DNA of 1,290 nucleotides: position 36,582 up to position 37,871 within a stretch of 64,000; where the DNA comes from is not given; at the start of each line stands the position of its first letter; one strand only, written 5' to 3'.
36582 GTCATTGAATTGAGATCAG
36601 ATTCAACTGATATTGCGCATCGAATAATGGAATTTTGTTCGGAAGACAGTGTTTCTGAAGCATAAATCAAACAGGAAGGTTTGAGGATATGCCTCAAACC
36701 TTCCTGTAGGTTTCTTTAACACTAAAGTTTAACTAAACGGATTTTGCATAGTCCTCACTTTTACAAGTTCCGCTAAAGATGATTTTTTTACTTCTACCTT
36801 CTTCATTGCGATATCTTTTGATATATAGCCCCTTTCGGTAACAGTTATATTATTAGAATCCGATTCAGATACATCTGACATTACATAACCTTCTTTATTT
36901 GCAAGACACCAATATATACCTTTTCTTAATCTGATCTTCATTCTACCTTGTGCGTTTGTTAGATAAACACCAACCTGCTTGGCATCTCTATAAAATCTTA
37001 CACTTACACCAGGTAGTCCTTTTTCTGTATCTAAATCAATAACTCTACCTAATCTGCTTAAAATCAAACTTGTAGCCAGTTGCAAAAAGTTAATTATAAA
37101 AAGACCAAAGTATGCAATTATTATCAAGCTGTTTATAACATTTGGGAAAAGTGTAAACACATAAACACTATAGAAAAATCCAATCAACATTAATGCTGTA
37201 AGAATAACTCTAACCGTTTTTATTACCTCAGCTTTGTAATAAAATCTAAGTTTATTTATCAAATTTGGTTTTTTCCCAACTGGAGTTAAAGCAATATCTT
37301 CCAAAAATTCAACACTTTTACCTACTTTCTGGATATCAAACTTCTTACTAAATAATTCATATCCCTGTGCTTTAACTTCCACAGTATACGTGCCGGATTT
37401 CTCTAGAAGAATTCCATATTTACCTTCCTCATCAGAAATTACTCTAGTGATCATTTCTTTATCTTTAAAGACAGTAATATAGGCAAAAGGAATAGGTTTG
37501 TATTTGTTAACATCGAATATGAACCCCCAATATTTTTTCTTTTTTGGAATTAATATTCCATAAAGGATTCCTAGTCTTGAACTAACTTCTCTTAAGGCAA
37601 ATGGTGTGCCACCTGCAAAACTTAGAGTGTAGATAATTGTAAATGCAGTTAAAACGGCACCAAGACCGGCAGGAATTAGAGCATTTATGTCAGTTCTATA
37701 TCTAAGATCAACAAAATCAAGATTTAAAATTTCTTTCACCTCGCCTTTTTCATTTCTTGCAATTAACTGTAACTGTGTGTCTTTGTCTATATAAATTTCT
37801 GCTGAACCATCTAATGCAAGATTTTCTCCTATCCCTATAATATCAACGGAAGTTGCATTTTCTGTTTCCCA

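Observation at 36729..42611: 1960-aa surface protein with C-terminal multi-TM region interleaved with two CarboxypepD_reg-like domains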

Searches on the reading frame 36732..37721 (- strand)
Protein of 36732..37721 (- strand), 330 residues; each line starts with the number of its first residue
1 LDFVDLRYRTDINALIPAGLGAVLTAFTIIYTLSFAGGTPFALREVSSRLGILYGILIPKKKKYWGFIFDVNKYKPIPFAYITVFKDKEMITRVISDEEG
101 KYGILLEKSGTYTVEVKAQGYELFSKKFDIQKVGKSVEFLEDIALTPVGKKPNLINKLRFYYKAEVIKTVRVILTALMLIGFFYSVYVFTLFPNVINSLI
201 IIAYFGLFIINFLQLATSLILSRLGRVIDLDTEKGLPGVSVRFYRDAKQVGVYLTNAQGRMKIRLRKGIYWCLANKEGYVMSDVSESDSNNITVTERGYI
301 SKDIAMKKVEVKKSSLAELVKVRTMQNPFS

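Call 12: find_homologous_proteins(query=window:36732-37721:-, max_evalue=0.01)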
Query seq(330 aa): 2758 candidates shared short words with the query, none scored E <= 0.01.
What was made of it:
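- Tried and rejected: Word-indexed homologue search with the C-terminal 330 aa found nothing, not even the protein itself (call 12).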

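Call 24: search_protein_representatives(protein=window:36732-37721:-)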
Query: 330 residues. Proteins with E-value up to 0.001 (for the whole library): 1572; up to 1e-10: 373; up to 1e-30: 53. The best 150 are listed.
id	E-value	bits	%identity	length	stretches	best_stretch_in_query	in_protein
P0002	3.2e-178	608.1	83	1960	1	2-330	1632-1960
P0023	4.0e-86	305.6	26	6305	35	47-124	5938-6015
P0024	4.3e-64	233.2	41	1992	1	14-330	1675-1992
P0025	2.1e-60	221.1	41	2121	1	14-321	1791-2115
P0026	5.1e-60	219.8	42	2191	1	20-308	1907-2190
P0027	2.5e-57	211.0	38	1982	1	21-313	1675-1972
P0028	2.8e-57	210.8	36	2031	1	16-329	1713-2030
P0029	6.2e-56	206.4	38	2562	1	26-308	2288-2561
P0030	8.0e-56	206.1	38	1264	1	21-313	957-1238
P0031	2.9e-55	204.2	40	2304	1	45-330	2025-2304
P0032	5.3e-54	200.1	37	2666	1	12-313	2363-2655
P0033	1.3e-50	188.9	38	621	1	31-316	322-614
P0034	4.8e-50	187.1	38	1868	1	23-308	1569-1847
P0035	2.6e-49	184.7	36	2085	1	20-310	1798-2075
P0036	3.7e-49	184.2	39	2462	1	48-313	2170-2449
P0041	9.0e-44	166.5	39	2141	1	19-313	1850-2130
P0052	9.6e-38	146.7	32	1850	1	18-308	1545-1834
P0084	1.1e-26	110.3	29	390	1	26-329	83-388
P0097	2.3e-23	99.5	28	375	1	45-315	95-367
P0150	1.1e-17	80.7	28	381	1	44-330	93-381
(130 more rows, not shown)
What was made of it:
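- Tried and rejected: I treated both as tool limits and relied on the exhaustive search (call 24).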

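Call 32: find_homologous_proteins(query=A3, max_evalue=0.00001)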
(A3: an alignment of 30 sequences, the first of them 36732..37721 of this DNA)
Query A3 (30 sequences) (330 aa, profile of the alignment): 1 proteins with E <= 0.00001 among 8000 candidates.
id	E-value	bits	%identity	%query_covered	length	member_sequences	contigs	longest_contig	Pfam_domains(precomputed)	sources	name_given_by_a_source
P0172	1.4e-26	112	23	80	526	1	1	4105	PF13715.13,PF11974.15,PF13620.13,PF17210.10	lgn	-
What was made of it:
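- Tried and rejected: With the 30-sequence module profile it found one protein (call 32).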

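Call 33: find_related_loci(query=A3, collection=genome_contigs, flank=8000)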
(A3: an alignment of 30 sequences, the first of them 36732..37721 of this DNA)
Query A3 (330 aa) in genome_contigs; peptide patterns used: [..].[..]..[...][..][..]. (x = any residue, [..] = any of these).
20 stretches matched a pattern; 14 encode a relative of the query (tblastn E <= 1e-3); 14 distinct loci.
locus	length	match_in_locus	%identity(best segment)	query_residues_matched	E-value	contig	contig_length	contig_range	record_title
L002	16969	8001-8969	43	4-329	4e-82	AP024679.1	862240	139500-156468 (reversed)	MAG: Candidatus Dojkabacteria bacterium KatS3mg085 DNA, complete genome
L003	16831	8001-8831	33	46-330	2e-46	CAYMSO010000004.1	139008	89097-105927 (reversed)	MAG TPA_asm: uncultured Candidatus Saccharibacteria bacterium isolate binchicken_co130_46 genome assembly, contig: NODE_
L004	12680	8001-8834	37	24-310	8e-46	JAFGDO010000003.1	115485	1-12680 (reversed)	MAG: Candidatus Dojkabacteria bacterium isolate Zod_Metabat.1179 k87_1067188, whole genome shotgun sequence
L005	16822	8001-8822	35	23-310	2e-44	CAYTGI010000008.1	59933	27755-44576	MAG TPA_asm: uncultured Candidatus Saccharibacteria bacterium isolate SRP141376_co3_398 genome assembly, contig: NODE_11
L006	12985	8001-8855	32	50-330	6e-41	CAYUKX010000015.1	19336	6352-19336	MAG TPA_asm: uncultured Candidatus Saccharibacteria bacterium isolate SRP107338_co1_190 genome assembly, contig: NODE_27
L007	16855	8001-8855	32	50-330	1e-40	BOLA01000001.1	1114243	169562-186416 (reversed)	Patescibacteria group bacterium BroJett037 DNA, sequence1, whole genome shotgun sequence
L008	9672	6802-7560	31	47-313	3e-26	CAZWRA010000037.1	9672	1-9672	MAG TPA_asm: uncultured Candidatus Saccharibacteria bacterium isolate binchicken_co58_69 genome assembly, contig: NODE_5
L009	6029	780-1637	28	12-308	2e-22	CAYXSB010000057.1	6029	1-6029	MAG TPA_asm: uncultured Candidatus Saccharibacteria bacterium isolate SRP200132_co1_350 genome assembly, contig: NODE_25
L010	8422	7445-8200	32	52-315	2e-25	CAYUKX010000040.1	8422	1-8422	MAG TPA_asm: uncultured Candidatus Saccharibacteria bacterium isolate SRP107338_co1_190 genome assembly, contig: NODE_10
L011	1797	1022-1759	23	56-288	2e-16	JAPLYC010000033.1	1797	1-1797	MAG: Candidatus Parcubacteria bacterium isolate LacPavin_0920_SED3_MAG_40_21 LacPavin_0920_SED3_scaffold_281866, whole g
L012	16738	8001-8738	24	56-288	2e-15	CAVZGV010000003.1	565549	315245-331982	MAG: Candidatus Falkowbacteria bacterium isolate MFD04716.bin.1.162 genome assembly, contig: contig_23783, whole genome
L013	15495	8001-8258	32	39-123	6e-9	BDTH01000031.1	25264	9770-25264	Bacterium BMS3Abin15 DNA, contig: NODE_14, whole genome shotgun sequence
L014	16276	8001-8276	38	52-145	1e-7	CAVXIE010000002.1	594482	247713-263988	MAG: Candidatus Staskawiczbacteria bacterium isolate MFD03044.bin.2.105 genome assembly, contig: contig_30693, whole gen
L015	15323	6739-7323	30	60-223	1e-6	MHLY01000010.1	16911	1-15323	MAG: Candidatus Nealsonbacteria bacterium RBG_13_42_11 RBG_13_scaffold_3317, whole genome shotgun sequence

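Call 36: search_protein_families(library=pfam, proteins=[L002:1068-8984:+, L002:9108-10682:-, L002:10786-11421:+, L002:32-1000:+], max_evalue=0.01)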
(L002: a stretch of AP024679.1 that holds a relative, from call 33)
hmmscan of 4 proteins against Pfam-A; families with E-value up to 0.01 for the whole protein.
L002:1068-8984:+ (2638 aa): 4 families
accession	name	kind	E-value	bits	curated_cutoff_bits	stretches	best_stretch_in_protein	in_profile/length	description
PF13620.12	CarboxypepD_reg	-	3.9e-09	37.2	32.3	1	2373-2439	4-71/82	Carboxypeptidase regulatory-like domain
PF13715.12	CarbopepD_reg_2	-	7.8e-09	35.9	32.2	1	2373-2440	3-67/88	CarboxypepD_reg-like domain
PF07495.19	Y_Y_Y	-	0.00077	19.8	26.6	0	1471-1507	30-64/65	Y_Y_Y domain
PF19077.6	Big_13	-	0.0014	19.5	27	0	1464-1499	59-95/102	Bacterial Ig-like domain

L002:9108-10682:- (524 aa): 14 families
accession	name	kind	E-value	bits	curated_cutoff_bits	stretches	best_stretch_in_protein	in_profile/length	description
PF00009.33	GTP_EFTU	-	2.1e-32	112.7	26.5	1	25-182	5-183/188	Elongation factor Tu GTP binding domain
PF11987.13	IF-2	-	3e-28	98.5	27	1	319-418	14-116/117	Translation-initiation factor 2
PF01926.29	MMR_HSR1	-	5.9e-14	52.6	21.9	1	26-132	2-113/113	50S ribosome-binding GTPase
PF22042.2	EF-G_D2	-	3.7e-08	33.8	27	1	201-278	2-82/84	Elongation factor G domain 2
PF00071.28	Ras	-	8.3e-07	29.2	21.6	1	27-180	3-155/162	Ras family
PF14578.12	GTP_EFTU_D4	-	1.8e-06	28.2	23.8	1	441-517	10-85/86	Elongation factor Tu domain 4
PF02421.24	FeoB_N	-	6.1e-06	26.3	27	1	26-179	3-154/156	Ferrous iron transport protein B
PF10662.15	PduV-EutP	-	8.1e-06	26.1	21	1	26-181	4-141/143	Ethanolamine utilisation - propanediol utilisation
PF03193.22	RsgA_GTPase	-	1.1e-05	25.8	30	0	98-178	27-101/174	RsgA GTPase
PF00350.29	Dynamin_N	-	3.8e-05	24.2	27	1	26-60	1-35/168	Dynamin family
PF08477.19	Roc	-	0.00014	22.5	27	1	26-134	2-119/119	Ras of Complex, Roc, domain of DAPkinase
PF03144.31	GTP_EFTU_D2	-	0.00021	22.1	30.3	1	451-504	2-57/73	Elongation factor Tu domain 2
PF00025.27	Arf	-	0.00051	20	22.3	1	21-179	12-168/174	ADP-ribosylation factor family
PF16897.10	MMR_HSR1_Xtn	-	0.0098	16.3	35.2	0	123-181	55-100/106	C-terminal region of MMR_HSR1 domain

L002:10786-11421:+ (211 aa): 3 families
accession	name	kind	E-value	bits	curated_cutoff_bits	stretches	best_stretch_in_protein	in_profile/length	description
PF03938.19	OmpH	-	0.0011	19.6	32.4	1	35-121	28-118/141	Outer membrane protein (OmpH-like)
PF25566.1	RIMB1_N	-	0.0062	16.8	28.5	0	62-93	5-36/129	RIMB1-like, N-terminal domain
PF10669.14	Phage_Gp23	-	0.008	16.9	29.3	0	4-76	16-92/120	Protein gp23 (Bacteriophage A118)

L002:32-1000:+ (322 aa): 11 families
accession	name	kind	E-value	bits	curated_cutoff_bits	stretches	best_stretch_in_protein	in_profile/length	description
PF07992.20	Pyr_redox_2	-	9.8e-54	183.2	26.1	1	11-294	2-288/291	Pyridine nucleotide-disulphide oxidoreductase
PF13738.12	Pyr_redox_3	-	2.5e-26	93.1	30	2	85-280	101-305/305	Pyridine nucleotide-disulphide oxidoreductase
PF00070.33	Pyr_redox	-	4.2e-19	69.3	22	1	152-222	2-79/82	Pyridine nucleotide-disulphide oxidoreductase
PF13434.12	Lys_Orn_oxgnase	-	1.2e-05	25.1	21.3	0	102-184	141-225/339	L-lysine 6-monooxygenase/L-ornithine 5-monooxygenase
PF00743.25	FMO-like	-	0.00018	20.5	22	1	124-234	158-266/532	Flavin-binding monooxygenase-like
PF01134.28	GIDA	-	0.00034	20.2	22.1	0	12-38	2-28/391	Glucose inhibited division protein A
PF03486.20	HI0933_like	-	0.00051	20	50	0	11-38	2-29/244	HI0933-like protein Rossmann domain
PF00890.30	FAD_binding_2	-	0.0013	18.4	20.4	0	12-38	2-28/414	FAD binding domain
PF12831.13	FAD_oxidored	-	0.0021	17.9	27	0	12-43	2-33/416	FAD dependent oxidoreductase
PF01946.23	Thi4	-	0.0069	16.1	26.2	0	10-38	18-47/235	Thi4 family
PF13450.12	NAD_binding_8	-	0.0086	16.8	21.9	0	14-45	1-33/68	NAD(P)-binding Rossmann-like domain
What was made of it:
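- Closest known: Periplasmic sensor domains of Bacteroides hybrid two-component systems. Same: The Dojkabacteria orthologue gives weak Y_Y_Y and Big_13 hits in the sandwich just before the propeller (call 36).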

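Call 42: predict_structure(alignment_id=A3)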
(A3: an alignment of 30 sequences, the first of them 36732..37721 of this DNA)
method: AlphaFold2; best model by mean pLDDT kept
length: 330 residues; sequences in the alignment: 30
mean_pLDDT: 82.1   pTM: 0.57
mean pLDDT of the five models: 82.1, 80.4, 77.7, 77.3, 76.6
residues with pLDDT >= 90: 141; 70-90: 116; 50-70: 61; < 50: 12
segments of 3 or more residues with pLDDT < 50: 1-3, 6-9, 133-136
pLDDT, mean of each block of 10 residues (from residue 1): 48 68 75 60 74 65 76 94 95 92 86 97 94 61 94 86 84 89 95 94 91 81 81 93 92 85 89 94 71 89 92 63 58
secondary structure, 60 per line:
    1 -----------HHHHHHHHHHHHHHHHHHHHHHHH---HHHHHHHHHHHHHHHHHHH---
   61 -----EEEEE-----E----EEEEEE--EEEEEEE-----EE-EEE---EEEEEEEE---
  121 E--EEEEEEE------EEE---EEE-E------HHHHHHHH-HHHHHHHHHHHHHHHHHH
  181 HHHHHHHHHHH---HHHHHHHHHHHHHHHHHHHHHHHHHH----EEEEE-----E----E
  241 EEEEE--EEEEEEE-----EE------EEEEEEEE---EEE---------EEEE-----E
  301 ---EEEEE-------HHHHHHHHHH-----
elements in order: H12-35 H39-57 E66-70 E81-86 E89-95 E104-106 E110-117 E124-130 E137-139 E143-145 H154-161 H163-191 H195-220 E225-229 E240-245 E248-254 E268-275 E279-281 E291-294 E304-308 H316-325
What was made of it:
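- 37284..37532 (-): Residues 1694-1776: transthyretin-like (CarboxypepD_reg) domain 1. Model pLDDT mostly above 90 here (call 42).
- Checked: The predicted structure gives four helices in a 2 + domain + 2 + domain order (call 42).
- AlphaFold2 gives four helices, with Hb (model residues 39-57) straight after TMa (call 42).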

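Call 47: search_protein_families(library=pfam, proteins=[L003:1697-2926:+, L003:8958-10238:-, L003:679-1602:+, L003:10249-11154:-, L007:153-1247:+, L007:9048-9503:+, L007:9529-10068:+, L007:10226-11659:+], max_evalue=0.0001)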
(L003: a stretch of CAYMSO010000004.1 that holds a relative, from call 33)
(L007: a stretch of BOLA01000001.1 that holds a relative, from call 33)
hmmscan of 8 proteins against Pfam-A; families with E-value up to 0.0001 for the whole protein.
L003:1697-2926:+ (409 aa): 2 families
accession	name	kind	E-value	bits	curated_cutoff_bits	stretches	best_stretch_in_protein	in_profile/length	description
PF08239.17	SH3_3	-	1.6e-09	38.2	27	1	354-403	3-52/54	Bacterial SH3 domain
PF01510.30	Amidase_2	-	1.7e-05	25.6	26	1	91-166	37-115/131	N-acetylmuramoyl-L-alanine amidase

L003:8958-10238:- (426 aa): 2 families
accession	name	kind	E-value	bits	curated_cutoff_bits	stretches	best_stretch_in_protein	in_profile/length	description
PF01041.23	DegT_DnrJ_EryC1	-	7.3e-49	167.3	19.8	2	31-213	15-198/360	DegT/DnrJ/EryC1/StrS aminotransferase family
PF00155.27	Aminotran_1_2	-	8.9e-11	42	19.7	1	40-168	41-188/361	Aminotransferase class I and II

L003:679-1602:+ (307 aa): 2 families
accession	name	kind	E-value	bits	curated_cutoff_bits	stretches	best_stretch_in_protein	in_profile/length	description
PF21694.2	DNA_pol3_delta_C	-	3e-15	56.7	27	1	193-306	3-120/121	DNA polymerase III delta subunit, C-terminal domain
PF06144.19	DNA_pol3_delta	-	7.3e-05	23.2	21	1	4-116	2-123/124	DNA polymerase III, delta subunit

L003:10249-11154:- (301 aa): 2 families
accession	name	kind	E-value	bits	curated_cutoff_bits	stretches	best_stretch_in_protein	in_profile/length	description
PF02388.22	FemAB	-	1.5e-19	70.6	24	2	96-175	153-231/406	FemAB family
PF13480.13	Acetyltransf_6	-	4.2e-12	46.9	22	1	115-247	5-136/143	Acetyltransferase (GNAT) domain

L007:153-1247:+ (364 aa): 1 family
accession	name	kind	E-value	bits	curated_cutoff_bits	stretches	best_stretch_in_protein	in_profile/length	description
PF13620.12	CarboxypepD_reg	-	5.5e-09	36.7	32.3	1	284-344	2-61/82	Carboxypeptidase regulatory-like domain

L007:9048-9503:+ (151 aa): 0 families

L007:9529-10068:+ (179 aa): 1 family
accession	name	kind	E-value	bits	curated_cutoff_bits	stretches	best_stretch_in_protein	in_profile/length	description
PF01327.26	Pep_deformylase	-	8.1e-43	146.1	22.8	1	6-169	1-153/156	Polypeptide deformylase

L007:10226-11659:+ (477 aa): 4 families
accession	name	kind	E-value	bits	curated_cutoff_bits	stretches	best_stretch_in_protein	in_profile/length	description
PF01743.26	PolyA_pol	-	1.1e-34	119.9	23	1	26-158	1-125/126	Poly A polymerase head domain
PF12627.12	PolyA_pol_RNAbd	-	3.8e-14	52.6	22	1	186-246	1-60/64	Probable RNA and SrmB- binding site of polymerase A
PF01966.28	HD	-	1.1e-09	39.1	22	1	273-354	23-93/116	HD domain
PF13735.12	tRNA_NucTran2_2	-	1.5e-07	32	27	0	399-461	83-142/149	tRNA nucleotidyltransferase domain 2 putative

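Call 48: fold_search(model_id=the predicted structure, library=pdb)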
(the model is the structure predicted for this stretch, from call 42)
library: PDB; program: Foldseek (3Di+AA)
matches with E <= 10: 603; with E <= 0.001: 8
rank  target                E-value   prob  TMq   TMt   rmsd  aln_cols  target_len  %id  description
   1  10ps                  3.0e-05  1.00  0.21  0.13  16.4       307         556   13  Crystal structure of SdrD A2-A3-B1-B2 domains from Staphylococcus aureus JH1 (released 2026-02-11)
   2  2nsm                  1.5e-04  1.00  0.20  0.17   2.7        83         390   26  Crystal structure of the human carboxypeptidase N (Kininase I) catalytic domain (released 2007-04-24)
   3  1qmu_A                2.4e-04  1.00  0.22  0.19   2.5        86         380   27  Duck carboxypeptidase D domain II (released 2000-10-13)
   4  6fwv_B                3.2e-04  1.00  0.20  0.13  18.2       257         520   15  The Bacillus anthracis TIE protein (released 2018-08-08)
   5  3mn8_B                4.8e-04  1.00  0.20  0.17   3.4        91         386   25  Structure of Drosophila melanogaster carboxypeptidase D isoform 1B short (released 2010-07-28)
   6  3mn8_C                6.0e-04  1.00  0.21  0.18   3.5        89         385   26  Structure of Drosophila melanogaster carboxypeptidase D isoform 1B short (released 2010-07-28)
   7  6fwv_A                6.7e-04  1.00  0.21  0.13  16.8       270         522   11  The Bacillus anthracis TIE protein (released 2018-08-08)
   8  3mn8_D                7.9e-04  1.00  0.21  0.18   3.5        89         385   26  Structure of Drosophila melanogaster carboxypeptidase D isoform 1B short (released 2010-07-28)
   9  3mn8_A                1.2e-03  1.00  0.20  0.18   3.4        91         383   25  Structure of Drosophila melanogaster carboxypeptidase D isoform 1B short (released 2010-07-28)
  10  5aq0_B                1.2e-03  1.00  0.20  0.74   4.1        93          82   22  The structure of the Transthyretin-like domain of the first catalytic domain of the HUMAN Carboxypeptidase D (released 2016-09-28)
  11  5aq0_A                1.3e-03  1.00  0.22  0.81   3.5        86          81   22  The structure of the Transthyretin-like domain of the first catalytic domain of the HUMAN Carboxypeptidase D (released 2016-09-28)
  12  4v4c_B                1.6e-03  1.00  0.19  0.22   4.5        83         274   14  Crystal Structure of Pyrogallol-Phloroglucinol Transhydroxylase from Pelobacter acidigallici (released 2014-07-09)
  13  5hbb_B                2.7e-03  0.89  0.21  0.25  16.5       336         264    8  Crystal structure of shaft pilin spaA from Lactobacillus rhamnosus GG - E139A mutant (released 2016-07-20)
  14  6ytc_MODEL_1_A        3.2e-03  1.00  0.22  0.68   3.4        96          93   12  Solution NMR structure of the isolated NTE domain of BT1762-63 levan transporter (released 2020-07-08)
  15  5hbb_C                3.6e-03  0.87  0.21  0.25  16.7       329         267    8  Crystal structure of shaft pilin spaA from Lactobacillus rhamnosus GG - E139A mutant (released 2016-07-20)
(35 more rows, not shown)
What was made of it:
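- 37284..37532 (-): Foldseek: rmsd 2.5 A over 86 columns to carboxypeptidase D (call 48).
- On CarboxypepD_reg (PF13620): Foldseek: rmsd 2.5-3.5 A to the carboxypeptidase D, N and M domains (calls 42, 48).
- The module model has pLDDT 82 with two transthyretin-like sandwiches (calls 42, 48).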

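Call 63: find_encoding_contigs(protein=P0084, flank=8000, max_places=3)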
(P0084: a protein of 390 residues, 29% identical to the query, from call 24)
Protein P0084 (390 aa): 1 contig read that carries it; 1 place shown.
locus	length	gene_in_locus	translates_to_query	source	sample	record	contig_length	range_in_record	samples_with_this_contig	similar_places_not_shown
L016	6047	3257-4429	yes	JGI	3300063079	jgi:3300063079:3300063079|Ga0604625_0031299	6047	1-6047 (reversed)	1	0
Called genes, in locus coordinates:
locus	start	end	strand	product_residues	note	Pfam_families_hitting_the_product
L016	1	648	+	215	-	?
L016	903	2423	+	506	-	PF00989:PAS, PF13188:PAS_8 (faint), PF08448:PAS_4 (weak), PF13426:PAS_9, PF08447:PAS_3 (faint), PF00512:HisKA, PF02518:HATPase_c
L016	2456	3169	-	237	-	PF08713:DNA_alkylation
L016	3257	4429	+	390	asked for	PF13620:CarboxypepD_reg (weak), PF13715:CarbopepD_reg_2 (faint), PF17210:SdrD_B (faint), PF13620:CarboxypepD_reg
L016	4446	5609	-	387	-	-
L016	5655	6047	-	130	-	?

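Call 65: find_encoding_contigs(protein=P0097, flank=8000, max_places=3)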
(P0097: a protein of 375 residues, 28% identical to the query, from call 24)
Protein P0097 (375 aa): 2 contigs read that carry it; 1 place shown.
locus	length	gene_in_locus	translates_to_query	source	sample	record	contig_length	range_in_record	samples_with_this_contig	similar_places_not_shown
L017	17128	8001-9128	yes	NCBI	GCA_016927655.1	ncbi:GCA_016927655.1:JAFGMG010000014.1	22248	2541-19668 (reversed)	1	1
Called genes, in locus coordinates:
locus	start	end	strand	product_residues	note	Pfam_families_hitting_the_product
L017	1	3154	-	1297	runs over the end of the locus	PF25275:Golvesin_C, PF00801:PKD (faint), PF18911:PKD_4 (faint), PF17210:SdrD_B (weak)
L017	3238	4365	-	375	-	PF13742:tRNA_anti_2, PF02601:Exonuc_VII_L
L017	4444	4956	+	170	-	PF01161:PBP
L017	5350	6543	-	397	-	PF07690:MFS_1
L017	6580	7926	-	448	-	-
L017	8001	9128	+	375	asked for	PF13620:CarboxypepD_reg (weak), PF13715:CarbopepD_reg_2 (weak), PF13620:CarboxypepD_reg (weak)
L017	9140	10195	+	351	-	PF21088:MS_channel_1st, PF00924:MS_channel_2nd, PF21082:MS_channel_3rd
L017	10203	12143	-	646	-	PF20966:MASE6 (weak), PF00989:PAS, PF13188:PAS_8 (weak), PF08447:PAS_3, PF08448:PAS_4, PF13426:PAS_9, PF00512:HisKA, PF02518:HATPase_c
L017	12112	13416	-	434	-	PF02743:dCache_1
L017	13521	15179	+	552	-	PF01676:Metalloenzyme, PF06415:iPGM_N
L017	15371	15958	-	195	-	PF00300:His_Phos_1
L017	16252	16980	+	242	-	-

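Call 66: find_encoding_contigs(protein=P0150, flank=8000, max_places=3)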
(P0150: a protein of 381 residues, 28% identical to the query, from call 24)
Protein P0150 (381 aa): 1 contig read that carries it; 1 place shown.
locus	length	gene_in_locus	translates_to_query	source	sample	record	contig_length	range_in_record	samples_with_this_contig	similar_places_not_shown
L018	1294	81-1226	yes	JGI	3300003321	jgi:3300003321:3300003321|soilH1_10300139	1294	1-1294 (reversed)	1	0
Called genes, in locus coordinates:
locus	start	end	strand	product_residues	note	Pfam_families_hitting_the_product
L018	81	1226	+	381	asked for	PF17802:SpaA (faint), PF13715:CarbopepD_reg_2 (faint), PF13620:CarboxypepD_reg (weak)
